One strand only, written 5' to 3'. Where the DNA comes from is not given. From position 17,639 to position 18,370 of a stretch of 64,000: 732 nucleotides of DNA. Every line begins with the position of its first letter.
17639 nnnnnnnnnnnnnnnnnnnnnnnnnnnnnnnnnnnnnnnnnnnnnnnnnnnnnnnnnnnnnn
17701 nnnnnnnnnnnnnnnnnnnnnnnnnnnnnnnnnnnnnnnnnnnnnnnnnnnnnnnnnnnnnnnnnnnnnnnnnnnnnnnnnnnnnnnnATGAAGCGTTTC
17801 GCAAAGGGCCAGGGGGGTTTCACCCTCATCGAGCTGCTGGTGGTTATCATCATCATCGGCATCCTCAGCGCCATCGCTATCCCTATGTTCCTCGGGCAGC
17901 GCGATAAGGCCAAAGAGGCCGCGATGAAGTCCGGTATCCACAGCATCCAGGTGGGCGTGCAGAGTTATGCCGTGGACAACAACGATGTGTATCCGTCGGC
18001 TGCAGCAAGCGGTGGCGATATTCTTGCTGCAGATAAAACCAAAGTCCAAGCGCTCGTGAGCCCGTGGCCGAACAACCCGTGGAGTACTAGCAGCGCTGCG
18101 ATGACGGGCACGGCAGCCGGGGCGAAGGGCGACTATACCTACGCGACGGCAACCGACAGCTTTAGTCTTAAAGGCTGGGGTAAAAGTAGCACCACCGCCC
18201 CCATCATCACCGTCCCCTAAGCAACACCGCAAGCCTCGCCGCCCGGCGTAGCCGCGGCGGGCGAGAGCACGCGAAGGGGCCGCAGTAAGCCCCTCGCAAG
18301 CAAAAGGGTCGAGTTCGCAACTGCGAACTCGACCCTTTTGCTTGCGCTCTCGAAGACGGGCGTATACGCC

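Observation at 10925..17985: Inverted repeat pair of about 320 bp (pilin C 5' end versus pilin I 5' end) flanks a 6.4-kb block holding five pilin copies and rmlACDB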

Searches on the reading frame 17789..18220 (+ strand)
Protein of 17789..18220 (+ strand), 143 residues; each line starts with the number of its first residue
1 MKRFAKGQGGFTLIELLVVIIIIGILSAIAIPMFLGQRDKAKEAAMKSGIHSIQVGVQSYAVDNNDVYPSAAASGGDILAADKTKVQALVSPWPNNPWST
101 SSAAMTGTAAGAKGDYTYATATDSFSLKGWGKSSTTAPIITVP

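Call 10: find_encoding_contigs(protein=window:17789-18220:+, flank=10000, max_places=10)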
Protein window:17789-18220:+ (143 aa): no gene with exactly this product is on record in the collection.

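Call 12: search_protein_families(library=pfam, proteins=[window:17789-18220:+])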
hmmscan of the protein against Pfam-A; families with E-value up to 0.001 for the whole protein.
window:17789-18220:+ (143 aa): 1 family
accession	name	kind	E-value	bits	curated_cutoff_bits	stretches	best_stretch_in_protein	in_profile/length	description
PF07963.17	N_methyl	-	1.9e-08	33.9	21.2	1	6-31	2-27/27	Prokaryotic N-terminal methylation motif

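Call 23: find_related_loci(query=A3, collection=metagenome_contigs, flank=10000)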
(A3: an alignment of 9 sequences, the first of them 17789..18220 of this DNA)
Query A3 (143 aa) in metagenome_contigs; peptide patterns used: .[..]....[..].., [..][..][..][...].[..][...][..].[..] (x = any residue, [..] = any of these).
311 stretches matched a pattern; 79 encode a relative of the query (tblastn E <= 1e-3); 78 distinct loci.
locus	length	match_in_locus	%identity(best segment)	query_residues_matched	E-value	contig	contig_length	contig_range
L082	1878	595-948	52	6-129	2e-38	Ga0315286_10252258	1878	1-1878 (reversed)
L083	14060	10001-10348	52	6-130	2e-35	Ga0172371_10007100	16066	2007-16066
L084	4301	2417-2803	63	1-143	5e-34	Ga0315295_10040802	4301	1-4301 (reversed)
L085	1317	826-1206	60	1-143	2e-34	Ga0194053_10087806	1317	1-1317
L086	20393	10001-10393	59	1-143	4e-34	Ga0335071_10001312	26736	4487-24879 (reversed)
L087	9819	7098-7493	63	1-143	1e-33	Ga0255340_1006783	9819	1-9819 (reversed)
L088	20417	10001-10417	60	1-143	1e-33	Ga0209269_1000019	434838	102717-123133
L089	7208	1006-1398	61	1-143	1e-33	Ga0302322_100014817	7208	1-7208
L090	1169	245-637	61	1-143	1e-33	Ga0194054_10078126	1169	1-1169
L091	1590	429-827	58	1-143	3e-32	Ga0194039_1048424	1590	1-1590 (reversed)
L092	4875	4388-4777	58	1-143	1e-31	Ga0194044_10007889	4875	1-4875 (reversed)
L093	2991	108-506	58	1-143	3e-31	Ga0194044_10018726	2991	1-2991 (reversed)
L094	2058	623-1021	58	1-143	3e-31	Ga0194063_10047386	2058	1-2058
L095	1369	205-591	60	1-143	4e-31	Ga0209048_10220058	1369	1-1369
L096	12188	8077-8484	55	1-143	1e-30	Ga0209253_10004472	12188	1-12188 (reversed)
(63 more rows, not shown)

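Call 29: find_homologous_proteins(query=window:17789-18220:+, max_evalue=1e-10)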
Query window:17789-18220:+ (143 aa): 2070 proteins with E <= 1e-10 among 8000 candidates; the best 120 are listed.
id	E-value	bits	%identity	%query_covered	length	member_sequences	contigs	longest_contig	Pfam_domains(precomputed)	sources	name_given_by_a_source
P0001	1.1e-85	302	100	100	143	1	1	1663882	PF07963.18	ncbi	-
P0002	9.8e-51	189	69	100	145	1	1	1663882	PF07963.18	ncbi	-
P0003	1.4e-45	173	67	100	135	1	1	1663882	PF07963.18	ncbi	-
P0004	3.0e-45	172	64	100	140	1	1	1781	PF07963.18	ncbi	-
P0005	1.7e-44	169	60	100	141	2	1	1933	PF07963.18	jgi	jgi:type II secretion system protein G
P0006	3.1e-44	168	64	100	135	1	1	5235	PF07963.18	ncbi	-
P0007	3.2e-44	168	64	100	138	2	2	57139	PF07963.18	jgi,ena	-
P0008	6.3e-44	167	62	100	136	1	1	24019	PF07963.18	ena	-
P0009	8.6e-44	167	59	100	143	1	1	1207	PF07963.18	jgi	jgi:type IV pilus assembly protein PilA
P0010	1.3e-43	166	60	99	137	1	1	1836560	PF07963.18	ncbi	-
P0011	1.5e-42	163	57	100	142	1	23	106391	PF07963.18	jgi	jgi:type II secretion system protein G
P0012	2.2e-42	162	59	100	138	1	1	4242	PF07963.18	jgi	jgi:type IV pilus assembly protein PilA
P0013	8.0e-42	160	60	100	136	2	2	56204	PF07963.18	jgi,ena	-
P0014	1.2e-41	160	61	100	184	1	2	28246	PF07963.18,PF08334.17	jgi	jgi:type II secretion system protein G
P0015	1.4e-41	160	62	100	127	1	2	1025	PF07963.18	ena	-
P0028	2.6e-40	156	61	100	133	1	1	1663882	PF07963.18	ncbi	-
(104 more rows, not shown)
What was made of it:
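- The contig is 1.66 Mb long (call 29).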

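Call 30: find_encoding_contigs(protein=P0003, flank=10000, max_places=4)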
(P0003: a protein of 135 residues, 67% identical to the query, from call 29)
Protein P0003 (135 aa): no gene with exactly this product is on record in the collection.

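Call 33: list_cluster_members(proteins=[P0001, P0003, P0028])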
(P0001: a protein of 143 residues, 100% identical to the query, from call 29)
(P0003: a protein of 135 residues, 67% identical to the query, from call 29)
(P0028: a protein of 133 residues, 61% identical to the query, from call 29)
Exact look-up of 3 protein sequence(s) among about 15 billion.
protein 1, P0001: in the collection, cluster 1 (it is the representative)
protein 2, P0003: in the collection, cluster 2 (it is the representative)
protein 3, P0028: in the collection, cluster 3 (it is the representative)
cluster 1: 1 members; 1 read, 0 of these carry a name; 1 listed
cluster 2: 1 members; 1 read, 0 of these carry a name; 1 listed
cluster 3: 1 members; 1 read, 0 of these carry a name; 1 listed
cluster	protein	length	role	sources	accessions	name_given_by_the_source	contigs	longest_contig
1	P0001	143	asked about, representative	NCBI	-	-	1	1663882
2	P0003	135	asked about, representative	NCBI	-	-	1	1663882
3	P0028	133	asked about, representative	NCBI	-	-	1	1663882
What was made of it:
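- Tried and rejected: Cluster look-up gave no accession (call 33).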

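Call 60: search_solved_structures(query=window:17789-18220:+, max_evalue=0.01)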
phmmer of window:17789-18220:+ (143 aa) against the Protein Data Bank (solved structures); distinct sequences matched with E-value up to 0.01: 20.
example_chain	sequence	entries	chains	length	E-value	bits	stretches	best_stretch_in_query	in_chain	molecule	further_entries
9egp_A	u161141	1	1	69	1.4e-11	47.9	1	6-69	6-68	Geopilin domain 1 protein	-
7tgg_A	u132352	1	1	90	5e-11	46.1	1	6-69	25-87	Geopilin domain 1 protein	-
2m7g_A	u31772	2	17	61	9.2e-10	42.1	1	11-69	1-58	Geopilin domain 1 protein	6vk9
5wda_A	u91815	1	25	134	7.9e-08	35.8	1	11-81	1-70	General secretion pathway protein G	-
6xxd_A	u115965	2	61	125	5.8e-07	33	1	11-74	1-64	PilA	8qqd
8pfb_G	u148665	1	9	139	7.7e-07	32.6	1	11-70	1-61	Type IV pilin PilE1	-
8tj2_C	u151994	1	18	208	1.2e-06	32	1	11-67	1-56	Type IV major pilin protein PilA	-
9lab_B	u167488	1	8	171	3.6e-06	30.5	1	6-52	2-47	MSHA major pilin subunit MshA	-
8qqj_J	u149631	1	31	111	6.8e-05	26.3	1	11-53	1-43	Type IV narrow pilus major component PilA5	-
6xxe_A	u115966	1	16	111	0.0001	25.7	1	11-53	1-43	Uncharacterized protein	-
8tob_GA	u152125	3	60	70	0.0001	25.7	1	12-64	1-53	Fimbrial protein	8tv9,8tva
8tum_e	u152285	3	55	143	0.00017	25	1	11-60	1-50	Type IV major pilin protein PilA | Pilin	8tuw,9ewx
1oqw_A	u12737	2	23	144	0.00021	24.7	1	11-59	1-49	Fimbrial protein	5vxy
9laa_A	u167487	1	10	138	0.00024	24.5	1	6-120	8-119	Type IV pilin protein PilA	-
8p3b_A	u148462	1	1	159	0.0007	23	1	11-81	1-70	Fimbrial protein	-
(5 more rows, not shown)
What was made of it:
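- The nearest solved structures are pilins (call 60).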

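Call 61: search_protein_families(library=ncbifam, proteins=[window:17789-18220:+], max_evalue=0.01)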
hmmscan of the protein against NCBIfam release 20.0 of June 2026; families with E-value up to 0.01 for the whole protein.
window:17789-18220:+ (143 aa): 10 families
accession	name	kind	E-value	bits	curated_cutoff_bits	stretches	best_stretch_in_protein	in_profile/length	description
TIGR01710.1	typeII_sec_gspG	equivalog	3.3e-14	53.1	88.85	1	10-79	2-69/134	type II secretion system major pseudopilin GspG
NF041775.1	typeIV_PilA_Myxo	equivalog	2.3e-11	44.1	400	1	2-71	4-72/214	type IV pilin protein PilA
NF040999.1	pilin_ComGC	equivalog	4.9e-11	42.7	75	1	9-68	2-61/84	competence type IV pilus major pilin ComGC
NF007862.0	PRK10574.1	equivalog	3.2e-10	40.3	138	1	7-74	3-70/145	prepilin peptidase-dependent pilin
TIGR02532.1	IV_pilin_GFxxxE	domain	2.7e-08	33.3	16.3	1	8-31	1-24/24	prepilin-type N-terminal cleavage/methylation domain-containing protein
TIGR01708.2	typeII_sec_gspH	equivalog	2.9e-07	30.6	80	1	8-44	1-39/169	type II secretion system minor pseudopilin GspH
NF007800.0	PRK10506.1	equivalog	8.7e-05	22.4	158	1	3-44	3-44/163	prepilin peptidase-dependent protein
TIGR02596.1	TIGR02596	subfamily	0.00012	22.3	70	1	11-34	1-24/196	Verru_Chthon cassette protein D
NF041013.1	T4P_ComGE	equivalog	0.0027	17.8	49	1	9-45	4-40/83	competence type IV pilus minor pilin ComGE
NF040982.1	ComGD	equivalog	0.0042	17.5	70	1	10-45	3-38/139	competence type IV pilus minor pilin ComGD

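Call 62: find_encoding_contigs(protein=P0010, flank=10000, max_places=3)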
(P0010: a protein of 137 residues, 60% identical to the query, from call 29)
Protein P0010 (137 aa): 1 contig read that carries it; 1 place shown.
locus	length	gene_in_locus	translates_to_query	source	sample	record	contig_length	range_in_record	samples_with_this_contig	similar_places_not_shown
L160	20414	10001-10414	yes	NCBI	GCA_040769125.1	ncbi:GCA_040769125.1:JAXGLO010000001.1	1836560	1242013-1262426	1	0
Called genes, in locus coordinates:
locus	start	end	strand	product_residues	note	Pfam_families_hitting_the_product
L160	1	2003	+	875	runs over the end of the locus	PF01411:tRNA-synt_2c, PF07973:tRNA_SAD, PF02272:DHHA1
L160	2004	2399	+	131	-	PF03652:RuvX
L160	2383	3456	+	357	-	PF02618:YceG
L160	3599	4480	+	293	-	PF08501:Shikimate_dh_N, PF18317:SDH_C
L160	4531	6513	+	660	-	PF05157:MshEN, PF00437:T2SSE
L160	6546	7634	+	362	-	PF00437:T2SSE, PF25199:nSTAND_NTPase5 (faint), PF13401:AAA_22 (faint)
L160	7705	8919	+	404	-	PF28597:T2SSF_N, PF00482:T2SSF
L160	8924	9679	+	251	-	PF04542:Sigma70_r2, PF04539:Sigma70_r3 (faint), PF04545:Sigma70_r4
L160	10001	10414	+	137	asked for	PF07963:N_methyl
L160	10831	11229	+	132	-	PF07963:N_methyl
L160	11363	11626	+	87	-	-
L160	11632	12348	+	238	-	PF00005:ABC_tran, PF13304:AAA_21 (faint)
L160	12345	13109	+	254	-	PF12679:ABC2_membrane_2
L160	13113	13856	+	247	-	-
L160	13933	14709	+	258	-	PF06750:A24_N_bact, PF01478:Peptidase_A24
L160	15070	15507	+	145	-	-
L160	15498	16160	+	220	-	-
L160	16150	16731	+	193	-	PF07963:N_methyl (weak)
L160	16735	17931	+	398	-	-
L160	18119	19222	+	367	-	PF11104:PilM_2, PF14450:FtsA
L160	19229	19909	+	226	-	PF05137:PilN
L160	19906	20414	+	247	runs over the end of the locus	PF04612:T2SSM (weak), PF04350:PilO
